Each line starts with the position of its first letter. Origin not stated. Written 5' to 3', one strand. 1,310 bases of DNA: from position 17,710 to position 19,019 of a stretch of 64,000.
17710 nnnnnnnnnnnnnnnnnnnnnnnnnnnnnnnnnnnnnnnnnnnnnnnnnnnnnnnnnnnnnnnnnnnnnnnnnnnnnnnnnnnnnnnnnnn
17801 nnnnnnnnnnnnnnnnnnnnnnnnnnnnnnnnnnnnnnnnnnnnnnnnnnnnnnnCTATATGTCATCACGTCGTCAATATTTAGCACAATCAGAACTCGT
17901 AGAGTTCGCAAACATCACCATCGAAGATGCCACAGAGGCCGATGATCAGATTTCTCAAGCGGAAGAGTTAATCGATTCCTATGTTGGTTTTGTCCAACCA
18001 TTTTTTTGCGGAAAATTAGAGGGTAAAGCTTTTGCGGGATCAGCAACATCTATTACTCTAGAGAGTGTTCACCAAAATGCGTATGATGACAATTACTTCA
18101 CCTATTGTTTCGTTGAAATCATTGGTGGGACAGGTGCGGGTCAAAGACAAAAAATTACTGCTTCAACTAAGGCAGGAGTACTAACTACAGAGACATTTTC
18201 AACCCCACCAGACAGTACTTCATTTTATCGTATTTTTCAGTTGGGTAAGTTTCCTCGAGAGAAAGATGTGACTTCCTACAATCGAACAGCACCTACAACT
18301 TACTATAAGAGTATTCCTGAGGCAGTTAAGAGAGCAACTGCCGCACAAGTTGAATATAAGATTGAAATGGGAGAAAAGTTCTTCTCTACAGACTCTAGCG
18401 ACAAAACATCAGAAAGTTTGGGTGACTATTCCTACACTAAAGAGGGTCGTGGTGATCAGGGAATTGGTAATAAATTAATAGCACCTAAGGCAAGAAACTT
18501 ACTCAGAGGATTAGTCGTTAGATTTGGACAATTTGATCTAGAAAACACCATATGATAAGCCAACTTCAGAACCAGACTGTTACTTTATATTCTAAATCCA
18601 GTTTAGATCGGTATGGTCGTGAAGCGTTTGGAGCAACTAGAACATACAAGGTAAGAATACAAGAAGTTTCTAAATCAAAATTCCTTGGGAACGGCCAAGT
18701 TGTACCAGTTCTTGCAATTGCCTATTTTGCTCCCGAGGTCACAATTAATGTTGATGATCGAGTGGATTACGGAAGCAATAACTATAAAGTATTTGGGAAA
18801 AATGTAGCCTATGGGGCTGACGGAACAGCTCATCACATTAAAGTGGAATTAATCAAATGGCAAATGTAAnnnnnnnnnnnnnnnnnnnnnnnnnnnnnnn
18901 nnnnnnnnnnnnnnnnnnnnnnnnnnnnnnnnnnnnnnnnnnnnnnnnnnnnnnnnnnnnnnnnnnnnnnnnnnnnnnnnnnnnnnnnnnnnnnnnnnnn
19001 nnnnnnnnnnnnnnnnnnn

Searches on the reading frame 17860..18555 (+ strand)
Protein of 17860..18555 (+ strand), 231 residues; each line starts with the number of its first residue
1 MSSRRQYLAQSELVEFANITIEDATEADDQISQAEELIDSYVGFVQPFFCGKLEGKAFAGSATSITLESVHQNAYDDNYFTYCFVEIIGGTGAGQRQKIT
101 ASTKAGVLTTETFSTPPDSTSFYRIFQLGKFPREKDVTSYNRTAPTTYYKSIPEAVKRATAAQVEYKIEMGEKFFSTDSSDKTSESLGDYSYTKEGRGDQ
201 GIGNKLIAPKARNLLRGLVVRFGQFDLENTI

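Call 7: search_protein_families(library=phrogs, proteins=[window:17860-18555:+], max_evalue=0.01)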
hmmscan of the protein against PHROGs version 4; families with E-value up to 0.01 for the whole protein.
window:17860-18555:+ (231 aa): 5 families
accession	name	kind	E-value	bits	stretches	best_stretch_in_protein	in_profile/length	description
phrog_541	-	connector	1.8e-12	48.3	1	146-218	45-121/129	head-tail adaptor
phrog_22288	-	unknown function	8.3e-06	27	1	156-216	52-115/151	-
phrog_4931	-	connector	0.00018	22.6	1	146-218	48-112/130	head-tail adaptor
phrog_778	-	tail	0.0038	17.6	1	67-120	180-232/287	tail assembly protein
phrog_477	-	connector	0.0051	17.5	0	129-223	76-169/220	head-tail adaptor Ad1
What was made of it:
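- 17860..18555 (+): Enlarged head-tail adaptor (231 aa; the adaptor homology covers only residues 146-218). Candidate docking partner of the Trp cap. PHROG 541 E = 1.8e-12 (call 7).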

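Call 8: search_protein_families(library=pfam, proteins=[window:17860-18555:+], max_evalue=0.01)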
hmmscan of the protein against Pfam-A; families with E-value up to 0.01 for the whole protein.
window:17860-18555:+ (231 aa): 0 families

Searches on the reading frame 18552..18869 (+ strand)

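Call 7: search_protein_families(library=phrogs, proteins=[window:18552-18869:+], max_evalue=0.01)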
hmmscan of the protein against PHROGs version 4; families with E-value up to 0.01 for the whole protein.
window:18552-18869:+ (105 aa): 3 families
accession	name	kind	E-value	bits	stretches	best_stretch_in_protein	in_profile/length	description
phrog_793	-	connector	2.6e-05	25.3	1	5-101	9-113/113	head-tail adaptor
phrog_911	-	unknown function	6.8e-05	24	1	55-103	65-113/114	-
phrog_501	-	connector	0.00056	21.1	1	5-103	4-113/115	head closure Hc1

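Call 8: search_protein_families(library=pfam, proteins=[window:18552-18869:+], max_evalue=0.01)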
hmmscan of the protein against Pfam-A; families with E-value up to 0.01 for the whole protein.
window:18552-18869:+ (105 aa): 0 families
